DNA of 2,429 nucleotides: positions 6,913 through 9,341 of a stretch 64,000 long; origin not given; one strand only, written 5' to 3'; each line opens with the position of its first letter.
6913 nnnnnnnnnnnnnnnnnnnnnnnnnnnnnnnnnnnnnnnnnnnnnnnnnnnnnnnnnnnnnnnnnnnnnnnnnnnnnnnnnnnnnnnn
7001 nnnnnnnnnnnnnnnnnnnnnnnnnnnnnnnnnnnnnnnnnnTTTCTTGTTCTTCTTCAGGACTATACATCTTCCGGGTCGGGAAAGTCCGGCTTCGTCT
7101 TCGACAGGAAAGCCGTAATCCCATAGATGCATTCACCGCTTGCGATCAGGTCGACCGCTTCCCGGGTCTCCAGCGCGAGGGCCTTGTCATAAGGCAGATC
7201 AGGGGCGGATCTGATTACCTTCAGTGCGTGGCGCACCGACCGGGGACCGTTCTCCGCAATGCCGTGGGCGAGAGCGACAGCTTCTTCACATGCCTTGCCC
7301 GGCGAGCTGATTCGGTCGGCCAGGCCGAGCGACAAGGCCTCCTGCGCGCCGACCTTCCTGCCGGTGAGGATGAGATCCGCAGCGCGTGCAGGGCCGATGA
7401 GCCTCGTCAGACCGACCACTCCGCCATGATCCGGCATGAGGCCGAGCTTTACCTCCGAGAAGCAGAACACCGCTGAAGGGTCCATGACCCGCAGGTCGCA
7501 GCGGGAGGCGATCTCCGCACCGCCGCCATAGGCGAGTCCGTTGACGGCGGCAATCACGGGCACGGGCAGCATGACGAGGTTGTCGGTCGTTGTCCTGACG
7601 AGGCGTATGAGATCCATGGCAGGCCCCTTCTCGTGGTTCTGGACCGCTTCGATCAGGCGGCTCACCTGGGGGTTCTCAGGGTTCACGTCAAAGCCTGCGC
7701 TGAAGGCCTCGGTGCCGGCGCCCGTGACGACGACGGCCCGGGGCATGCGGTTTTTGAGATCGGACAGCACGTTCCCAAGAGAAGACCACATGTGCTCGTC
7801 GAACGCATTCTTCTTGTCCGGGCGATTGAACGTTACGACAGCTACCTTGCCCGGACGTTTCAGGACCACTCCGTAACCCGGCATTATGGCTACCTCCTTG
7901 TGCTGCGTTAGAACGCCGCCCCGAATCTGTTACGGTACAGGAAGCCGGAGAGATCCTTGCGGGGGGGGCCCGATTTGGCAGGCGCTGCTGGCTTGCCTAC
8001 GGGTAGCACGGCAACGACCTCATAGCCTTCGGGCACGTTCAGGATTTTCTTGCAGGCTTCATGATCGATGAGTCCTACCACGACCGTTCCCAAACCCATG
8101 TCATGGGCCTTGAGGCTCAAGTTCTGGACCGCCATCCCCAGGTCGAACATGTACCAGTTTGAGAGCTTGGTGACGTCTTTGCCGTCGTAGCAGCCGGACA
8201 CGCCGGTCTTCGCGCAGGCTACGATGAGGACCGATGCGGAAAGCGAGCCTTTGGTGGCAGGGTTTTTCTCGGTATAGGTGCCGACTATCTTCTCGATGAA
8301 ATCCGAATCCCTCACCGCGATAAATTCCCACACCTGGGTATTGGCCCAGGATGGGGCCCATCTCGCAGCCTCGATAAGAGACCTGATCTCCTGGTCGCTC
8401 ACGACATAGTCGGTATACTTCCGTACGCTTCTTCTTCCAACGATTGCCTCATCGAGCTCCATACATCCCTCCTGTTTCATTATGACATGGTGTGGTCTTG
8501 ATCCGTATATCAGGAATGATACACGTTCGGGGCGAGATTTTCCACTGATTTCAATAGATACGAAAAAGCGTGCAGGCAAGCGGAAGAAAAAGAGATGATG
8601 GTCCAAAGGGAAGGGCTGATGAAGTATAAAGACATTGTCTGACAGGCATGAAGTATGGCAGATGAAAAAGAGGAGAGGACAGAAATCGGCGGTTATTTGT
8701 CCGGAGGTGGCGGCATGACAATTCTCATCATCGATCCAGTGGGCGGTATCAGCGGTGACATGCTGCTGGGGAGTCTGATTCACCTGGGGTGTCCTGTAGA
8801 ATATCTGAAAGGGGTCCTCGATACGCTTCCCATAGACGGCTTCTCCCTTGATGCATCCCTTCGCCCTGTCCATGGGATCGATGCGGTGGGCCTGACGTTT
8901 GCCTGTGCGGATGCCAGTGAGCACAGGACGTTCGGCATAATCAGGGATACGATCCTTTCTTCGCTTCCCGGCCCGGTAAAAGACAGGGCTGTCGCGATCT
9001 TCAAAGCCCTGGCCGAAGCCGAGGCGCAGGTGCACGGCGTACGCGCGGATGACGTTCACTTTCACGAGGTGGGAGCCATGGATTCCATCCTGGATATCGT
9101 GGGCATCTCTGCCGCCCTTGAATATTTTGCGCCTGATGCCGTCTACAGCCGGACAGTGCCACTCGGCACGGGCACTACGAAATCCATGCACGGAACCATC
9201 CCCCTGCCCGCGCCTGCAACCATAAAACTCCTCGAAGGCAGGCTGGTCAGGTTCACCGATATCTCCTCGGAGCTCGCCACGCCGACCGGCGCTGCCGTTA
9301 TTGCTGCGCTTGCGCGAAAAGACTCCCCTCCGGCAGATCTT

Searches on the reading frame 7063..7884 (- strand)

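Call 31: search_protein_families(library=pfam, proteins=[window:7063-7884:-], max_evalue=0.00001)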
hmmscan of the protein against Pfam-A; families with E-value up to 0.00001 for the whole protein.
window:7063-7884:- (273 aa): 2 families
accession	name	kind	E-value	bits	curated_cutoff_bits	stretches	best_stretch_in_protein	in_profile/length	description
PF00378.25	ECH_1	-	1e-47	163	27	1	12-269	4-250/251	Enoyl-CoA hydratase/isomerase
PF16113.10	ECH_2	-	7.6e-31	108.3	27.2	1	15-194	2-173/335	Enoyl-CoA hydratase/isomerase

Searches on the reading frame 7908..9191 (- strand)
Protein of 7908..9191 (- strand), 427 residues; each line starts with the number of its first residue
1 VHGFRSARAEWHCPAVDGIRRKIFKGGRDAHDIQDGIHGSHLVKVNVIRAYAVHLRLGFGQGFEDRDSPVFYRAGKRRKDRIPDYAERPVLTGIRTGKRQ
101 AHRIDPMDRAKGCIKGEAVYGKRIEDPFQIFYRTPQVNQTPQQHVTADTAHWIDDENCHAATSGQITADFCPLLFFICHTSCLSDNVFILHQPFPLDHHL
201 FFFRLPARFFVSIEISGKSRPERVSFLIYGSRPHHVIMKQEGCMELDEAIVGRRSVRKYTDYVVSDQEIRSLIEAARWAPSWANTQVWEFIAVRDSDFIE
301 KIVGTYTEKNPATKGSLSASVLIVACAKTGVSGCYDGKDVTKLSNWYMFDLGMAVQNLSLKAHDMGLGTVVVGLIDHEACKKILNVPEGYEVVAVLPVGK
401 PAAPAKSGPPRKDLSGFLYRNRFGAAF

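Call 31: search_protein_families(library=pfam, proteins=[window:7908-9191:-], max_evalue=0.00001)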
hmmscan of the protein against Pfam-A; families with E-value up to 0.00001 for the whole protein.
window:7908-9191:- (427 aa): 2 families
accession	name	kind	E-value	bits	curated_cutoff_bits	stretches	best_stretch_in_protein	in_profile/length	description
PF00881.29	Nitroreductase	-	4.9e-29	102.1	23.5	1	250-400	1-167/167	Nitroreductase family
PF14512.11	TM1586_NiRdase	-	2.9e-09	37.3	27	0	266-296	157-187/215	Putative TM nitroreductase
